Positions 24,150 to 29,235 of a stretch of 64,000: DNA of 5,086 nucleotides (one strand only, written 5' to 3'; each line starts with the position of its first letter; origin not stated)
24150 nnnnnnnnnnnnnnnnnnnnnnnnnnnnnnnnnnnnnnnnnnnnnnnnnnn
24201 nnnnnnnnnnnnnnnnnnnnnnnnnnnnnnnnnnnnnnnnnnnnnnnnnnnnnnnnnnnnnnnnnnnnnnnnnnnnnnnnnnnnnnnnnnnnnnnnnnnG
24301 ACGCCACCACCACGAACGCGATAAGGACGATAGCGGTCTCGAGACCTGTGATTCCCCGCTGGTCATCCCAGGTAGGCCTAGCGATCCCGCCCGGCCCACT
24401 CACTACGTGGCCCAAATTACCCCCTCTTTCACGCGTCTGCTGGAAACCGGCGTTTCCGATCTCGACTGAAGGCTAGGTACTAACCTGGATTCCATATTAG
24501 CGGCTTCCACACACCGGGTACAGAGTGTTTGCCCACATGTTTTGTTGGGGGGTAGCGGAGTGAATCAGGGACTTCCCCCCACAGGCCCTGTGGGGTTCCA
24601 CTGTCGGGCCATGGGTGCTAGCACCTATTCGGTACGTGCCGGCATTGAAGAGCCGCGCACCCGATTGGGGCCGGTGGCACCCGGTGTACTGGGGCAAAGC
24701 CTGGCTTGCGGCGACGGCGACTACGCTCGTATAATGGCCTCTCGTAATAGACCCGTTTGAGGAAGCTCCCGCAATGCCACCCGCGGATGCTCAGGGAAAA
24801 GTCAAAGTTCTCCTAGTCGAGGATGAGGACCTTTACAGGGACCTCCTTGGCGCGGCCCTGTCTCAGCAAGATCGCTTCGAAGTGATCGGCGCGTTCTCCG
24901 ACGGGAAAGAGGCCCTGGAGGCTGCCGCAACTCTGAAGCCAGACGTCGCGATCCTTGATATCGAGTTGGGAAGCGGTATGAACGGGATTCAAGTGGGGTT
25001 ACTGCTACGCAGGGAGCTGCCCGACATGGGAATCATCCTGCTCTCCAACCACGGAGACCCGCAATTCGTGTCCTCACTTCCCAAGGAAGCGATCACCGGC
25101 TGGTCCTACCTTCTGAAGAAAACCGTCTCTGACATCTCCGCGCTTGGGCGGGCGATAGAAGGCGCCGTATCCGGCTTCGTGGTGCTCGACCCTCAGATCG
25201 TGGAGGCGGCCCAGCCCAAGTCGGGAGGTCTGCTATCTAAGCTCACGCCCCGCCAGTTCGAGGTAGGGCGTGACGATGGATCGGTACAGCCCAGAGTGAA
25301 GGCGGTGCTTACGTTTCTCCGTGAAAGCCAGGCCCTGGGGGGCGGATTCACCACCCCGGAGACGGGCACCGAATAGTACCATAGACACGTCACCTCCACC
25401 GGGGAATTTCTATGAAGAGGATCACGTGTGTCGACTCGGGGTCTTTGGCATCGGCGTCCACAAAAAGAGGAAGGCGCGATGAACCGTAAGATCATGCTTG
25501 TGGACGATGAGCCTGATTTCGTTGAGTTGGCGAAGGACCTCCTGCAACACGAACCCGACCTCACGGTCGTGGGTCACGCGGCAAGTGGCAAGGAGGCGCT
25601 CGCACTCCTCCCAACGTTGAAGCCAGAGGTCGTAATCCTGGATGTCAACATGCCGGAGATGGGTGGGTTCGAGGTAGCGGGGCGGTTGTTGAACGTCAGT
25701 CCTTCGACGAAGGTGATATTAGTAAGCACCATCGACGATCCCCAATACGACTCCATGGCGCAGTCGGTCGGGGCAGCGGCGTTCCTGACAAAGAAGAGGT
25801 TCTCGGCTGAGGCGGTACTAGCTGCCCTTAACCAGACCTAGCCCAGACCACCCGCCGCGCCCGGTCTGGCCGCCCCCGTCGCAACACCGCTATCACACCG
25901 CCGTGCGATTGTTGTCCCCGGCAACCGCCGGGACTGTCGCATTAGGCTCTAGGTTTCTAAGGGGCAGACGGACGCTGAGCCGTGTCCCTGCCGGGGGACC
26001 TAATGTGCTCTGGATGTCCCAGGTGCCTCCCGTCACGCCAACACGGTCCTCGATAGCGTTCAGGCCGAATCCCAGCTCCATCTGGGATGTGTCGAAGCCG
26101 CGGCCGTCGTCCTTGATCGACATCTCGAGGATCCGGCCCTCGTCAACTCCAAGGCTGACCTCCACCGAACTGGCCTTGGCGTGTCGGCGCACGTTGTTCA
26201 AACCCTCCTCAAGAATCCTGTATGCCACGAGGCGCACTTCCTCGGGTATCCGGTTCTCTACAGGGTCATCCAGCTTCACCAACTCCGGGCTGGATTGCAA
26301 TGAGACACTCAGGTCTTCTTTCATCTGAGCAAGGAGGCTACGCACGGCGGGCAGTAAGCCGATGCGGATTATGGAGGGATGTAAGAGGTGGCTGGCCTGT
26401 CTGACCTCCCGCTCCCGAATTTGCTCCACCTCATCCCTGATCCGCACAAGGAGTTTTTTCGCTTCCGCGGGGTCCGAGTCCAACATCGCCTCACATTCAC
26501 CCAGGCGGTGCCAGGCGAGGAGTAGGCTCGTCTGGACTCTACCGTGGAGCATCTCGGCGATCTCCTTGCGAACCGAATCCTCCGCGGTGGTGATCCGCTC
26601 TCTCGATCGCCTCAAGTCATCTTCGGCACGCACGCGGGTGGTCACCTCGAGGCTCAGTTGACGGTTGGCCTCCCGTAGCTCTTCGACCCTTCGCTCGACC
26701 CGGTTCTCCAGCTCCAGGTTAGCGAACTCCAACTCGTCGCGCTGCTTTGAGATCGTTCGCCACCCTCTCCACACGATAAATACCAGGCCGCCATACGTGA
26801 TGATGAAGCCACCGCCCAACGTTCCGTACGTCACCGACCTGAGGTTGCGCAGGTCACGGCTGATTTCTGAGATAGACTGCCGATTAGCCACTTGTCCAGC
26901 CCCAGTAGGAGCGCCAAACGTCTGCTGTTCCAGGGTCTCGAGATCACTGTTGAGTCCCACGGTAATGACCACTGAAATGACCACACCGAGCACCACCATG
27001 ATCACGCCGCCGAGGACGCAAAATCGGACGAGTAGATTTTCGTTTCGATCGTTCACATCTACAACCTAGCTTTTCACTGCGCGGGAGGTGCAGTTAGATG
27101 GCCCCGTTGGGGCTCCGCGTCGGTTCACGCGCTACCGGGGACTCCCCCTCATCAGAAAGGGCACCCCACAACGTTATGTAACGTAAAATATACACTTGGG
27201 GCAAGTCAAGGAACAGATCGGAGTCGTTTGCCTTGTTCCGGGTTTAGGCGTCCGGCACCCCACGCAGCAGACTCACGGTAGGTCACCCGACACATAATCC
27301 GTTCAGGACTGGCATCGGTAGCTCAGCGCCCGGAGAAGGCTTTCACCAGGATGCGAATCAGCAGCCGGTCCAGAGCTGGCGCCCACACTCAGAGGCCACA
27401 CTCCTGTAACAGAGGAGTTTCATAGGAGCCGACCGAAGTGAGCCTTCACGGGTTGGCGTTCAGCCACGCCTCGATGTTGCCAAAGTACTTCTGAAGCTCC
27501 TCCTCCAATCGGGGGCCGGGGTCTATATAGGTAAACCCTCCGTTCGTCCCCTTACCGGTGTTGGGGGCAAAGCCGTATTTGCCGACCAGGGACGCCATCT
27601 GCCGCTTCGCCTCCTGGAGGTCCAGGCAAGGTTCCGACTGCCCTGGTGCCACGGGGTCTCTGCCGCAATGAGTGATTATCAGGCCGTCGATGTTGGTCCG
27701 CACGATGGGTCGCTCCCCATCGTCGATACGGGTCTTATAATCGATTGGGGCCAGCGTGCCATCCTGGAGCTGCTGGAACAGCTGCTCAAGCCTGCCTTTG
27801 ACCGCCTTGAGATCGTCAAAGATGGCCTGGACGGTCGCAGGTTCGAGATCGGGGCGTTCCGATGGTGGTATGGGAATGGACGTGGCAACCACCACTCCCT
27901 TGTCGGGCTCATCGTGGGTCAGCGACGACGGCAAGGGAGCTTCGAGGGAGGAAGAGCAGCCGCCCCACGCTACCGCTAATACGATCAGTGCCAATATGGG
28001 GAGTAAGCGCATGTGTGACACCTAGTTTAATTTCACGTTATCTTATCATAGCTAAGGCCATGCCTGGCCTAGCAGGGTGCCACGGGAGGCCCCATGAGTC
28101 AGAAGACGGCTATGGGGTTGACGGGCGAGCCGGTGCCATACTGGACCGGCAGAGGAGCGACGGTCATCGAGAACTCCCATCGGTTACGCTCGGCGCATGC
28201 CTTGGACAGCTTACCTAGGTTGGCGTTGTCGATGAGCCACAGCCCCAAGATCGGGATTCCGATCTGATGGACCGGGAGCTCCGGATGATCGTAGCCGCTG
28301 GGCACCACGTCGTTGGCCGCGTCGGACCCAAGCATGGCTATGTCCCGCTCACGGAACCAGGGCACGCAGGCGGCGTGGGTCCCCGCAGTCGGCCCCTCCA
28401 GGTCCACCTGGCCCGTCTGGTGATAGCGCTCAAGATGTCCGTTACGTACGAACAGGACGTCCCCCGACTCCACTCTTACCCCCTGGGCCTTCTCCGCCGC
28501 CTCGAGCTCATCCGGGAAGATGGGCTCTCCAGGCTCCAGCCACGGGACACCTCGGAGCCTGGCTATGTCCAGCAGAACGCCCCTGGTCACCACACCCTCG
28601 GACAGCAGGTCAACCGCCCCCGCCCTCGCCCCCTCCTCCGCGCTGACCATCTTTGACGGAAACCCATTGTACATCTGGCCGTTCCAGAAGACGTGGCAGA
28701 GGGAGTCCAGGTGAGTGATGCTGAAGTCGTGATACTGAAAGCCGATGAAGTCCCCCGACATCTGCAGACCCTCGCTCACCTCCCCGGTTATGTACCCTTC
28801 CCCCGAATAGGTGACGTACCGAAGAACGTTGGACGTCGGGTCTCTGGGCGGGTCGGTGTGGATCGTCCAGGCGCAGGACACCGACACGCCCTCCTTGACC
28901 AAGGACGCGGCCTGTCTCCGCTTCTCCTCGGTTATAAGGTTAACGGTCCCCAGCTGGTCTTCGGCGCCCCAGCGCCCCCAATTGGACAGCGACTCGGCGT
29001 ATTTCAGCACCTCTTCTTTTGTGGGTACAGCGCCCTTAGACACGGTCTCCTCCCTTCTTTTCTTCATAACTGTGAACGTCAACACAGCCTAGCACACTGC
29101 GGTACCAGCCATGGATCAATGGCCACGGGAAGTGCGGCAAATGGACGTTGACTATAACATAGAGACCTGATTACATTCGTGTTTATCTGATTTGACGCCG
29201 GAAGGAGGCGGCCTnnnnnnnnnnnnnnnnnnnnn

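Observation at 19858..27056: The archaellin array is uncoupled from any assembly or motor genes; it is flanked by an orphan lipoprotein and a two-component module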

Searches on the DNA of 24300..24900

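Call 83: search_rna_families(source=window, start=24300, end=24900, threshold=evalue, max_evalue=1, show_alignments=2)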
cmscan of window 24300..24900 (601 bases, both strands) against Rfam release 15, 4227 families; matches with E-value up to 1: 1.
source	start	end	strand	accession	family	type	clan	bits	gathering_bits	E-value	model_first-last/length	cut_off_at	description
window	24702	24779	+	RF00061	IRES_HCV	Cis-reg; IRES;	CL00017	11.7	290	0.39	141-247/352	no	Hepatitis C virus internal ribosome entry site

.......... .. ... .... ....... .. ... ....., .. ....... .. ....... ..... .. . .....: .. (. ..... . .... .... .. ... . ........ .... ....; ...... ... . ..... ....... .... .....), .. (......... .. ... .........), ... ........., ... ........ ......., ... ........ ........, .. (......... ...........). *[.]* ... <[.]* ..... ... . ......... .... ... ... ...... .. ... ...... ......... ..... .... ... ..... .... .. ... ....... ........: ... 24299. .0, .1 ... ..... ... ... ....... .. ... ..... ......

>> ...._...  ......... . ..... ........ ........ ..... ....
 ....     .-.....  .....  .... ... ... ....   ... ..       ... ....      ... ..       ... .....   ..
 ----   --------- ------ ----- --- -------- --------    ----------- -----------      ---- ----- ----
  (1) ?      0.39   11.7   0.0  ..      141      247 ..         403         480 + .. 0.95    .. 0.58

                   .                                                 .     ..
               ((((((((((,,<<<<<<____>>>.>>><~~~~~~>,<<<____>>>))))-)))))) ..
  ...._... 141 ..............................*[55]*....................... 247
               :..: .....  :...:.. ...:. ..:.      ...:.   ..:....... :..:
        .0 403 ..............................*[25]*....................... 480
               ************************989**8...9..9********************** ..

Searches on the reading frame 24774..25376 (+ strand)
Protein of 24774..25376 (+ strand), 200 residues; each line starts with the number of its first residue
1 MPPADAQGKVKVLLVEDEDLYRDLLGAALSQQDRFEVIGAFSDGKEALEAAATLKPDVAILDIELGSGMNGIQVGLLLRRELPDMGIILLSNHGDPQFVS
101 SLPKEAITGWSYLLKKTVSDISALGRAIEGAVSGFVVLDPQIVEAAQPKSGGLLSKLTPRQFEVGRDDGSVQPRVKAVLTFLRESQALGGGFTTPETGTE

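Call 4: search_protein_families(library=pfam, proteins=[window:24774-25376:+], max_evalue=0.01)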
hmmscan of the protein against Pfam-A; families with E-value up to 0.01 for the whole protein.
window:24774-25376:+ (200 aa): 1 family
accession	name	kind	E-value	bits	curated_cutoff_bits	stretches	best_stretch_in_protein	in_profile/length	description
PF00072.30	Response_reg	-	4.8e-16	59.3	30.2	1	12-104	1-90/111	Response regulator receiver domain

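Call 88: search_protein_families(library=ncbifam, proteins=[window:24774-25376:+], max_evalue=0.01)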
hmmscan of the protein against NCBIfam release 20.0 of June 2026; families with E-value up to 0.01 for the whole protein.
window:24774-25376:+ (200 aa): 63 families (the best 25 are shown)
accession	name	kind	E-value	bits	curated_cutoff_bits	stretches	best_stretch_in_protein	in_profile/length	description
NF052445.1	RespRegMctR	equivalog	1.3e-15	57.4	300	1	9-120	1-109/205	two-component system response regulator MctR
NF011896.0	PRK15369.1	equivalog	7.1e-15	55.2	242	1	9-142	3-131/211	two component system response regulator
NF001965.0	PRK00742.1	subfamily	6.1e-14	52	293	1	9-92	3-84/357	chemotaxis-specific protein-glutamate methyltransferase CheB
NF007935.0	PRK10651.1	equivalog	1.5e-12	47.2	250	1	7-144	4-136/216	two-component system response regulator NarL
NF047785.1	respo_reg_MadR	equivalog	3.8e-11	42.7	300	1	10-140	1-129/209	MadR family response regulator transcription factor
TIGR02875.1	spore_0_A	equivalog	6.2e-10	38.8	200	1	9-99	2-93/262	sporulation transcription factor Spo0A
NF009971.0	PRK13435.1-2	subfamily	9.3e-10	38.5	151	1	10-116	1-99/141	response regulator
NF009206.0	PRK12555.1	subfamily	2.6e-09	36.5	342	1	10-89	1-78/340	chemotaxis-specific protein-glutamate methyltransferase CheB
NF007708.0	PRK10403.1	equivalog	3e-09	36.7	343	1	10-139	7-131/215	nitrate/nitrite response regulator protein NarP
NF051870.1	NAssimRespRegNtrX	equivalog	3.6e-09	36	600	1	11-97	3-88/452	nitrogen assimilation response regulator NtrX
NF008677.0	PRK11697.1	equivalog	6.1e-09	35.6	246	1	10-84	2-76/238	two-component system response regulator BtsR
NF041733.1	resp_reg_CseB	equivalog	6.8e-09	35.4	350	1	11-97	2-84/228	two-component system response regulator CseB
NF008469.0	PRK11361.1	equivalog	1.7e-08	33.6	714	1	10-93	5-85/461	acetoacetate metabolism transcriptional regulator AtoC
NF040689.1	MtrAB_MtrA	equivalog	1e-07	31.6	300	1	12-97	1-82/219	MtrAB system response regulator MtrA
NF007419.0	PRK09958.1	equivalog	1.2e-07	31.5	251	1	14-135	5-120/204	acid-sensing system DNA-binding response regulator EvgA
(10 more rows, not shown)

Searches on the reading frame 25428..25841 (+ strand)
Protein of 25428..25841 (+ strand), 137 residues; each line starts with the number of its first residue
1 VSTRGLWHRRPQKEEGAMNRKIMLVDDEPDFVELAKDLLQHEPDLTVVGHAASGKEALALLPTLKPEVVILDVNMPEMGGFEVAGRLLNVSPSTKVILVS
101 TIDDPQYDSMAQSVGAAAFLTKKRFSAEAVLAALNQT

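Call 4: search_protein_families(library=pfam, proteins=[window:25428-25841:+], max_evalue=0.01)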
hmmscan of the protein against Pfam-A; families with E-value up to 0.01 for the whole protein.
window:25428-25841:+ (137 aa): 1 family
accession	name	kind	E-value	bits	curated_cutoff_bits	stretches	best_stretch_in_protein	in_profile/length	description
PF00072.30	Response_reg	-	3.8e-23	82.2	30.2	1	22-133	1-109/111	Response regulator receiver domain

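Call 88: search_protein_families(library=ncbifam, proteins=[window:25479-25841:+], max_evalue=0.01)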
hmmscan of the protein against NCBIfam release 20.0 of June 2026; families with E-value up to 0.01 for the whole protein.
window:25479-25841:+ (120 aa): 93 families (the best 25 are shown)
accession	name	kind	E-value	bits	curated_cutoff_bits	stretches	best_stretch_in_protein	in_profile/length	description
NF001965.0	PRK00742.1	subfamily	3e-21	76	293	1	3-111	4-113/357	chemotaxis-specific protein-glutamate methyltransferase CheB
NF007935.0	PRK10651.1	equivalog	1.2e-19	70.4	250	1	3-119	7-122/216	two-component system response regulator NarL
NF052445.1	RespRegMctR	equivalog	2.6e-19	69.4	300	1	4-116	3-114/205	two-component system response regulator MctR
TIGR02875.1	spore_0_A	equivalog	8.1e-17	61.3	200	1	4-105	4-107/262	sporulation transcription factor Spo0A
NF009206.0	PRK12555.1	subfamily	7.4e-16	58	342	1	4-106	2-105/340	chemotaxis-specific protein-glutamate methyltransferase CheB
NF007018.1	PRK09483.1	equivalog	5e-15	55.7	280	1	5-115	4-114/217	UvrY/SirA/GacA family response regulator transcription factor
NF007419.0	PRK09958.1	equivalog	8.8e-15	54.8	251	1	5-118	3-114/204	acid-sensing system DNA-binding response regulator EvgA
NF041367.1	CheY_Halo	equivalog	1.7e-14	54.1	200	1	5-119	1-112/114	chemotaxis protein CheY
NF011896.0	PRK15369.1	equivalog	3e-14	53.1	242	1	1-118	2-118/211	two component system response regulator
NF007135.0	PRK09581.1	equivalog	5.7e-14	51.8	474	1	1-105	1-105/457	PleD family two-component system response regulator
NF007685.0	PRK10360.1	equivalog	1.7e-13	50.8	258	1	5-117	4-112/196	response regulator transcription factor UhpA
NF008677.0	PRK11697.1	equivalog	1.8e-13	50.4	246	1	4-87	3-85/238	two-component system response regulator BtsR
NF007969.0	PRK10693.1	equivalog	1.5e-12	47.2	329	1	2-87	7-90/337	two-component system response regulator RssB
NF007708.0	PRK10403.1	equivalog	8.9e-12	44.9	343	1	4-117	8-120/215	nitrate/nitrite response regulator protein NarP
NF045717.1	DVU0259_DivK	exception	1.6e-11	44.4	160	1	1-119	1-114/117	DVU0259 family response regulator domain-containing protein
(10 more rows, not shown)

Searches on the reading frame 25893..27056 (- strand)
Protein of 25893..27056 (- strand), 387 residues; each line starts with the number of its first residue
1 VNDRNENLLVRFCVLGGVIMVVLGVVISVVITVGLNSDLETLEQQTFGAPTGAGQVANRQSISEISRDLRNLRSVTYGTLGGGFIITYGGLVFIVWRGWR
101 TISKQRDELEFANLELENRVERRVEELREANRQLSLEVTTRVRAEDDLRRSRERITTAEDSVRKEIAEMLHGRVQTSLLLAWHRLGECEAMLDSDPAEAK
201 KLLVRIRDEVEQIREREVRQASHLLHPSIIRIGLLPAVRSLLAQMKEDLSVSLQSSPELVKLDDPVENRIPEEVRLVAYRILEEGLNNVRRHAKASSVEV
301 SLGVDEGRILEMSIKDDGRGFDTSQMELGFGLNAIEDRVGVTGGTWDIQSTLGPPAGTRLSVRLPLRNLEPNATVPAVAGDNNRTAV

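Call 4: search_protein_families(library=pfam, proteins=[window:25893-27056:-], max_evalue=0.01)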
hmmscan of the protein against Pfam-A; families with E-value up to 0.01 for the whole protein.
window:25893-27056:- (387 aa): 2 families
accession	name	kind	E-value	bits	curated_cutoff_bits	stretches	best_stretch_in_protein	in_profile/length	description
PF02518.31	HATPase_c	-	1.9e-07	31.9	26.4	1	278-367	6-110/111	Histidine kinase-, DNA gyrase B-, and HSP90-like ATPase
PF18915.5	DUF5667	-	0.0081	17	27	0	161-216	17-73/99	Domain of unknown function (DUF5667)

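Call 54: find_related_loci(query=A4, collection=metagenome_contigs, flank=6000)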
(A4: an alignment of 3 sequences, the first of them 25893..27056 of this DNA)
Query A4 (387 aa) in metagenome_contigs; peptide patterns used: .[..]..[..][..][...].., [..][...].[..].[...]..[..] (x = any residue, [..] = any of these).
600 stretches matched a pattern (row limit reached: there are more); 541 encode a relative of the query (tblastn E <= 1e-3); the best 80 are kept; 80 distinct loci.
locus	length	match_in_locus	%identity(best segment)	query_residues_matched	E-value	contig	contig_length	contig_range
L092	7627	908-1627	27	119-366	3e-26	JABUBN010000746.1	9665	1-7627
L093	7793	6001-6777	33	114-367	6e-25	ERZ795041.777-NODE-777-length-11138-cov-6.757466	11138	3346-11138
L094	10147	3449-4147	31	127-366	1e-23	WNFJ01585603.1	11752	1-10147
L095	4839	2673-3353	33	146-387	1e-23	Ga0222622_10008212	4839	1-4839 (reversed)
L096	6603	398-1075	31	137-365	3e-22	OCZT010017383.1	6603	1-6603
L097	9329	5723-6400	31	137-366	4e-22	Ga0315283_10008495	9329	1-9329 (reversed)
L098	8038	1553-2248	32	132-366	3e-22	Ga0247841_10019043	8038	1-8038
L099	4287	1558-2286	31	116-366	4e-22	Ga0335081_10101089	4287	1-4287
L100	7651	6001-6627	31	146-368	1e-21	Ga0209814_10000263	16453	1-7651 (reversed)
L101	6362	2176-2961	27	99-353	1e-21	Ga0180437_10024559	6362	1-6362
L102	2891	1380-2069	31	114-366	1e-21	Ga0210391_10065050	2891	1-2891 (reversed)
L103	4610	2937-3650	29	127-370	2e-21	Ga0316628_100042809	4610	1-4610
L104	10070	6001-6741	32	114-382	3e-21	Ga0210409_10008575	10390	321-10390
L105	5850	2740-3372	31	142-366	2e-21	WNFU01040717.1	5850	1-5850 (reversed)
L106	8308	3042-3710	33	143-374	3e-21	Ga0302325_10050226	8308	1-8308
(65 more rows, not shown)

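Call 88: search_protein_families(library=ncbifam, proteins=[window:25893-27056:-], max_evalue=0.01)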
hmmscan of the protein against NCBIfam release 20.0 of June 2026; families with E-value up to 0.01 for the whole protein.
window:25893-27056:- (387 aa): 8 families
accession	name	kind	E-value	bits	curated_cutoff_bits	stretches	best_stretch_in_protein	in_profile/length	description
NF052443.1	SensHisKinMctS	equivalog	2.6e-26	92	700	1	134-367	222-449/457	two-component system sensor histidine kinase MctS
NF008649.0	PRK11644.1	equivalog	3.4e-23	82.2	408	1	124-367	272-497/499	signal transduction histidine-protein kinase/phosphatase UhpB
NF052531.1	Strep_LiaS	equivalog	8.6e-14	51.5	450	1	268-366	231-327/328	envelope stress sensor histidine kinase LiaS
NF008184.0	PRK10935.1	equivalog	7.7e-09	34.7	553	1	279-367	473-560/565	nitrate/nitrite two-component system sensor histidine kinase NarQ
NF007896.0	PRK10600.1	equivalog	1.6e-07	30.3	578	1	163-348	391-569/598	nitrate/nitrite two-component system sensor histidine kinase NarX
NF041831.1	NO_HK_NahK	exception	1.9e-06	26.1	1500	1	104-378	436-723/854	hybrid sensor histidine kinase/response regulator NahK/ErcS'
NF047322.1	HK_morpho_MacS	equivalog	0.00043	19.6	300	1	279-365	277-367/367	MacS family sensor histidine kinase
NF053512.1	nitric_RR_NosR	exception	0.0062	15.6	400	1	101-138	130-167/422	response regulator c-di-GMP phosphodiesterase, NosR family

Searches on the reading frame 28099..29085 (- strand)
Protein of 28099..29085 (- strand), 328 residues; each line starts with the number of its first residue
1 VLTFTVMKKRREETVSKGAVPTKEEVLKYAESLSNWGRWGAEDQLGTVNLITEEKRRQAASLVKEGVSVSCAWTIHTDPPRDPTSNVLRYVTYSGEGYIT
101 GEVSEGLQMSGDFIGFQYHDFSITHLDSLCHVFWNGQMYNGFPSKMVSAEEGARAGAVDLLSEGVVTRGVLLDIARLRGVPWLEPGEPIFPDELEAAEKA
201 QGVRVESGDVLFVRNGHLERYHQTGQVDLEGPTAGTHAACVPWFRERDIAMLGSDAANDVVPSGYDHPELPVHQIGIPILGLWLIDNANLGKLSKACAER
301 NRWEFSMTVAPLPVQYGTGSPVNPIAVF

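Call 6: search_protein_families(library=pfam, proteins=[window:28099-29085:-], max_evalue=0.001)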
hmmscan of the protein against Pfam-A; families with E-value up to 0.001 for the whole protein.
window:28099-29085:- (328 aa): 1 family
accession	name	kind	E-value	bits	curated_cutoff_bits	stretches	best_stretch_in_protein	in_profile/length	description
PF04199.19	Cyclase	-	1.5e-13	51.6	23.1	1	122-257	28-138/142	Putative cyclase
